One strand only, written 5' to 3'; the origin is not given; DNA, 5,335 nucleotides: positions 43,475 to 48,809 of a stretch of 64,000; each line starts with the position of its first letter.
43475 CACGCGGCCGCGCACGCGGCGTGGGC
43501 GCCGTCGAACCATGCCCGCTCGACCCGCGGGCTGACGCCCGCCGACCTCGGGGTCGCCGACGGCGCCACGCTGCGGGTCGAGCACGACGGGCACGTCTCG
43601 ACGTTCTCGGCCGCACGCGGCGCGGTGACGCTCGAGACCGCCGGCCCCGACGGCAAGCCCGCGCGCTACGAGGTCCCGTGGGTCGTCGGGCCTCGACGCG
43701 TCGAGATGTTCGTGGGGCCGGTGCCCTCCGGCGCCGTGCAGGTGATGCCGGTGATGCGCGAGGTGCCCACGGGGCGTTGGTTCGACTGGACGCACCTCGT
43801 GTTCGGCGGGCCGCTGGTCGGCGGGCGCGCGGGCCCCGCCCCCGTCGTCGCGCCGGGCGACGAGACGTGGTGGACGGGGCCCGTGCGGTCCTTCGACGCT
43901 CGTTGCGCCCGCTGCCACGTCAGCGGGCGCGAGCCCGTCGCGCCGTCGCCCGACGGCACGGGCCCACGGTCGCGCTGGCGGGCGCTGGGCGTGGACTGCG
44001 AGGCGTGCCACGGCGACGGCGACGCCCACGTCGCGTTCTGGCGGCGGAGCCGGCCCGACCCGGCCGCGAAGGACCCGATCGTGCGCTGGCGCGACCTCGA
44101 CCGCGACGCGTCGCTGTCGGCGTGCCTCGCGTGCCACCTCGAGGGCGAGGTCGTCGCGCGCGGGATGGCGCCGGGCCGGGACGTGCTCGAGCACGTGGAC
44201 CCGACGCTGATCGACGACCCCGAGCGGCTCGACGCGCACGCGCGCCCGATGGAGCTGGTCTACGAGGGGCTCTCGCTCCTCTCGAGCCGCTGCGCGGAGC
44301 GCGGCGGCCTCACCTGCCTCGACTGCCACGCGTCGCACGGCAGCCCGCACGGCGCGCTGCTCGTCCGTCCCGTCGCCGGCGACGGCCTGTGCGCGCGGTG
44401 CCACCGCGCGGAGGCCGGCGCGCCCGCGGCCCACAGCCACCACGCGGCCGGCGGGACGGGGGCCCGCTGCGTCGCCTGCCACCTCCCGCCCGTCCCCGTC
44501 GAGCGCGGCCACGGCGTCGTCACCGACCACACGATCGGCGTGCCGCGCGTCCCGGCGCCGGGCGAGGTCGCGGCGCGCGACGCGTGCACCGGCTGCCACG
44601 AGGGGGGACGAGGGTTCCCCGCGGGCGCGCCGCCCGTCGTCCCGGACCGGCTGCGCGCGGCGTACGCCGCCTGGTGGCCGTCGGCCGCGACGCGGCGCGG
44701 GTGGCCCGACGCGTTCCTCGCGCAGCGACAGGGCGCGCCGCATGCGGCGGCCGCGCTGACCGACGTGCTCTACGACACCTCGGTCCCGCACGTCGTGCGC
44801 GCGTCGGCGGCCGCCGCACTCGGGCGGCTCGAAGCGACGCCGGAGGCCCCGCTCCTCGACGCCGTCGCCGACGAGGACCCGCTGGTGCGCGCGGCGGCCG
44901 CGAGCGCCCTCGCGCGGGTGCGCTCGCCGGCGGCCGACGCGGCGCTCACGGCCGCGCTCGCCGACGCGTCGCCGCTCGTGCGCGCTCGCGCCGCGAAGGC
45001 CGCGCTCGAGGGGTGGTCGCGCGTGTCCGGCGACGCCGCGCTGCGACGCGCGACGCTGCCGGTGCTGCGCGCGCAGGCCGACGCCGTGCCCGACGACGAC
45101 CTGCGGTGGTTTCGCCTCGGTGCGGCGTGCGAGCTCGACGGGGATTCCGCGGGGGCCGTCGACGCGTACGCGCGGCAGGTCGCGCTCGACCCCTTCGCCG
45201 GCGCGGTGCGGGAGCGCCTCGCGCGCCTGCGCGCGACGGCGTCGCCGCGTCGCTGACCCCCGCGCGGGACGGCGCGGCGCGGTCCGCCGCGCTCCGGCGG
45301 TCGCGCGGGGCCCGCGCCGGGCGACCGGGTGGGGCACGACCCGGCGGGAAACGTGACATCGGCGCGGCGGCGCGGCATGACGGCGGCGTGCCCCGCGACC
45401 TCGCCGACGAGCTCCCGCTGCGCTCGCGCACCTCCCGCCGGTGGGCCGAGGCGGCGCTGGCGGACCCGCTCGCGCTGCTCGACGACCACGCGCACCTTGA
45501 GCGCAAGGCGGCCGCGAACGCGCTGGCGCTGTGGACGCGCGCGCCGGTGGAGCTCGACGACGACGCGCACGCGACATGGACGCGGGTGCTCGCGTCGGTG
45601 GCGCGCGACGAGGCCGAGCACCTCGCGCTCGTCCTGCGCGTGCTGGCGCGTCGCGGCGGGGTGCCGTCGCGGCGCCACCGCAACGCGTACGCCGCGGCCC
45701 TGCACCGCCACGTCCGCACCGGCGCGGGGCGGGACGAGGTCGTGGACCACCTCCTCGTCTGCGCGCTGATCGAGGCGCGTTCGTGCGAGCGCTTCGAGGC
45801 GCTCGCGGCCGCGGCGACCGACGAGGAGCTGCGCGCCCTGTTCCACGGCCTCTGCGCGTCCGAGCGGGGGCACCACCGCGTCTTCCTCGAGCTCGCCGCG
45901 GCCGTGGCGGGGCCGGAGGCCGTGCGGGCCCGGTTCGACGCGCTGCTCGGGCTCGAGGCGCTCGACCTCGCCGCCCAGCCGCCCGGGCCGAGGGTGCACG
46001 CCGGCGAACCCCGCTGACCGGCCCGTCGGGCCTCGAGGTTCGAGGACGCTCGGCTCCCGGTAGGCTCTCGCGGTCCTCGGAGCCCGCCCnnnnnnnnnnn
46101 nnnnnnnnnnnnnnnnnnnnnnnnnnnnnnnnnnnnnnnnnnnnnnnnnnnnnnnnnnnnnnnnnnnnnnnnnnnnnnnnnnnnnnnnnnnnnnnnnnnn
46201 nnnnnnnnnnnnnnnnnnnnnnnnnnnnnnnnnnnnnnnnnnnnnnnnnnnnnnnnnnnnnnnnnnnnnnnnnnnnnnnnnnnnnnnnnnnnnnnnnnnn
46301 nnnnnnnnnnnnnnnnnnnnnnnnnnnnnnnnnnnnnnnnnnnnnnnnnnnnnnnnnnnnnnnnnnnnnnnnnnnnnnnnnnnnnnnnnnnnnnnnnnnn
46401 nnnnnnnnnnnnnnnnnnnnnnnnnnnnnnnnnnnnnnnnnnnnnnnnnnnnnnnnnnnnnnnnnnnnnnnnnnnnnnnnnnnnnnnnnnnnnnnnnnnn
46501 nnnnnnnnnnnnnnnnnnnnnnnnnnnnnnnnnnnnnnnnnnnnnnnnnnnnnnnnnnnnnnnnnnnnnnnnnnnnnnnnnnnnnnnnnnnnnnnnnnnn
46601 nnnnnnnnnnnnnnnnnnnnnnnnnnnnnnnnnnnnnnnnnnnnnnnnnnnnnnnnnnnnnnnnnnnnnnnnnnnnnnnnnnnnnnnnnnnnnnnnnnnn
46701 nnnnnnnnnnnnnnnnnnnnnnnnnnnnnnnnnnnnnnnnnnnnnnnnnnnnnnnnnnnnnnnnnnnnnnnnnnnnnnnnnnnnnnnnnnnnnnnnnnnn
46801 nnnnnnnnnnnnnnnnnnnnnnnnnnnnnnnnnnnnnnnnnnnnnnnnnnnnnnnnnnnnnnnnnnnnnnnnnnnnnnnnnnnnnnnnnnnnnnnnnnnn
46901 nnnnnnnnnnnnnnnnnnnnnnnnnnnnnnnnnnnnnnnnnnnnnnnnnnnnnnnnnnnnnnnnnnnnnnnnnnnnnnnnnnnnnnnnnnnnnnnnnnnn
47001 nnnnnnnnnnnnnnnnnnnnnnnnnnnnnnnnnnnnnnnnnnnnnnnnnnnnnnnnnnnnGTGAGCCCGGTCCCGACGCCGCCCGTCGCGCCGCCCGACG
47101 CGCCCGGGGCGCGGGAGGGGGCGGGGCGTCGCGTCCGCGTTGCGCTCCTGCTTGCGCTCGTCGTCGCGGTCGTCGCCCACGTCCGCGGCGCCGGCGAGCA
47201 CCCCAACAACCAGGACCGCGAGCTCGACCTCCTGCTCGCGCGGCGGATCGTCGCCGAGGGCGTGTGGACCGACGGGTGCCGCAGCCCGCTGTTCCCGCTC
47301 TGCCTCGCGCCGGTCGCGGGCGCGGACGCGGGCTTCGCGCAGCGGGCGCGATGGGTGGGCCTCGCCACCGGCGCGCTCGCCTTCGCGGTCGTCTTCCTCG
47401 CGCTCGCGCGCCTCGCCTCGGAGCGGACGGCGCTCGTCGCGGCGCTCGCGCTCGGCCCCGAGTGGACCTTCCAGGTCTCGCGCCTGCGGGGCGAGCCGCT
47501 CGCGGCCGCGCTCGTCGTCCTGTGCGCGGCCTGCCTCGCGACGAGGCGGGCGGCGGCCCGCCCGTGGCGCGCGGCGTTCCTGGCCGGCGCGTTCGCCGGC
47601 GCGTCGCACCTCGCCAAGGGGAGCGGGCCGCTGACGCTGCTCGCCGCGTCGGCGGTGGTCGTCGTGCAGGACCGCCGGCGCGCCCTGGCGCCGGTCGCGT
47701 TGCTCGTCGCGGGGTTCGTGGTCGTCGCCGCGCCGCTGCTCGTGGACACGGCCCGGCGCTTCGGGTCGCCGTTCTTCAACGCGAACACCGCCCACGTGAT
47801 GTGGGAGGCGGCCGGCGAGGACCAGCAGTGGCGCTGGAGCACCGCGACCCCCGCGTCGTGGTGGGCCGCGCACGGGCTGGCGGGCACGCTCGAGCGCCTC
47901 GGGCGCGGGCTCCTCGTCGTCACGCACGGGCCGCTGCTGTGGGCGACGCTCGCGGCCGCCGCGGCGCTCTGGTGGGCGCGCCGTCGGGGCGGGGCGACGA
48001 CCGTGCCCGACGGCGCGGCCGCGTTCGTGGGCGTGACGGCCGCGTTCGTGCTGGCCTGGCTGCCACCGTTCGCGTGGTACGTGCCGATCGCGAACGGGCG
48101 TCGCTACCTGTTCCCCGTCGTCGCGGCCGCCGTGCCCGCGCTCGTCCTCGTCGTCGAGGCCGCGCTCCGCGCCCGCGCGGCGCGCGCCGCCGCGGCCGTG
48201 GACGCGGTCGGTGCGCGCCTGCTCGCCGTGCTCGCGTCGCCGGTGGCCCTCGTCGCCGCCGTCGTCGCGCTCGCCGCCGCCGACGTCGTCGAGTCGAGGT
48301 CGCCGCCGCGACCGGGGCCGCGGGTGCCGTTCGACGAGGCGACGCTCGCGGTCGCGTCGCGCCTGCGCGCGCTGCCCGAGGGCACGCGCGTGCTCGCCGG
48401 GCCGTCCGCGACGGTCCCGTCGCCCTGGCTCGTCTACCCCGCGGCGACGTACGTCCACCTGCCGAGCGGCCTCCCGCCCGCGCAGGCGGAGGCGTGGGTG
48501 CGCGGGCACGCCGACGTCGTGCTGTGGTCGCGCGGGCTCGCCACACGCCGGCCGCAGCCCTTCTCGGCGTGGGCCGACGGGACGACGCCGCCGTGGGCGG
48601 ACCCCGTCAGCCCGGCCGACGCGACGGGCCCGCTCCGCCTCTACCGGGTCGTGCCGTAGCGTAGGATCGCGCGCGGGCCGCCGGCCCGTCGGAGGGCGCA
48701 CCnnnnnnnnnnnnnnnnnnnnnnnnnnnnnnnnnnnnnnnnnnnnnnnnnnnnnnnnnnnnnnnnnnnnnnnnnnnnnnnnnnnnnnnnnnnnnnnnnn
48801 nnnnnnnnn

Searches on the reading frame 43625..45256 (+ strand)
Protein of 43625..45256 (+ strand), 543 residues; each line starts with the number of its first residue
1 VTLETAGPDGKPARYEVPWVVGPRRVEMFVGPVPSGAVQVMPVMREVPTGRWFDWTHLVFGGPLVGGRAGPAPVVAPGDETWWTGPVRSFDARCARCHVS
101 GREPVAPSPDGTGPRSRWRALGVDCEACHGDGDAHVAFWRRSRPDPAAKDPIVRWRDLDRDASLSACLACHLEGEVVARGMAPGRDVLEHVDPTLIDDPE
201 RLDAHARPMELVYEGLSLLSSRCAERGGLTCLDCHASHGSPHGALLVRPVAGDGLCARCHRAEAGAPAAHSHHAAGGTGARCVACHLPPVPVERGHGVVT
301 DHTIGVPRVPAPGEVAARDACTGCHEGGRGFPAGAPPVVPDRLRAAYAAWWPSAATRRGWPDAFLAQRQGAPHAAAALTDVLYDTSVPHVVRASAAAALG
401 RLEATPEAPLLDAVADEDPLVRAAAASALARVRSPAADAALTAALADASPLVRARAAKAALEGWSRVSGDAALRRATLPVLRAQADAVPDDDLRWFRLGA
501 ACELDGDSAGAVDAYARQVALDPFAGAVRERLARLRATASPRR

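Call 10: search_protein_families(library=pfam, proteins=[window:43625-45256:+], max_evalue=0.001)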
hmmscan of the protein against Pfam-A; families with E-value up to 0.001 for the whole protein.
window:43625-45256:+ (543 aa): 5 families
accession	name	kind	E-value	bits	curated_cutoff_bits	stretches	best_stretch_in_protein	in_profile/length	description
PF13646.12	HEAT_2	-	1.5e-13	51.3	27.7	2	389-459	14-86/88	HEAT repeats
PF14522.11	Cytochrome_C7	-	1.9e-08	34.5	24.8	0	270-331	5-54/67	Cytochrome c7 and related cytochrome c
PF09699.15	Paired_CXXCH_1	-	3.9e-07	30.1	20.6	1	230-263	8-39/41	Doubled CXXCH motif (Paired_CXXCH_1)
PF02985.28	HEAT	-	0.00018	21.9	23.5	0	409-431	4-26/31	HEAT repeat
PF13435.11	Cytochrome_C554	-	0.00035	21.9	20.8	0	91-130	48-84/84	Cytochrome c554 and c-prime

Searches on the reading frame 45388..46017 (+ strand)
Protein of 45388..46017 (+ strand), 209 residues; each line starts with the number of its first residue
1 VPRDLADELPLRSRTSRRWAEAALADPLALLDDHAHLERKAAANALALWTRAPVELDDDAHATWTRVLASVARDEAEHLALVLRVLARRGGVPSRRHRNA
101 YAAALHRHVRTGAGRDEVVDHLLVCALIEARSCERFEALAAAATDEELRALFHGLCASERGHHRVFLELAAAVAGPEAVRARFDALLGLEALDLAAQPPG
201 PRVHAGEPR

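Call 10: search_protein_families(library=pfam, proteins=[window:45388-46017:+], max_evalue=0.001)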
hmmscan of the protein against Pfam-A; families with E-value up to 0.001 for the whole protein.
window:45388-46017:+ (209 aa): 2 families
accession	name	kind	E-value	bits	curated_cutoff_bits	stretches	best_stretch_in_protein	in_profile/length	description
PF06175.17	MiaE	-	2.5e-33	116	27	1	11-204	10-198/199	tRNA-(MS[2]IO[6]A)-hydroxylase (MiaE)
PF02915.23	Rubrerythrin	-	0.00012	22.9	22.8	1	66-169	33-136/137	Rubrerythrin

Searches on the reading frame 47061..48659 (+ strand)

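Call 10: search_protein_families(library=pfam, proteins=[window:47061-48659:+], max_evalue=0.001)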
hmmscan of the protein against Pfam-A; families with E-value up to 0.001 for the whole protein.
window:47061-48659:+ (532 aa): 1 family
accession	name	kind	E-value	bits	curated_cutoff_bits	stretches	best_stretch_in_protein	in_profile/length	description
PF13231.12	PMT_2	-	3e-06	28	26.1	1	96-223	24-154/160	Dolichyl-phosphate-mannose-protein mannosyltransferase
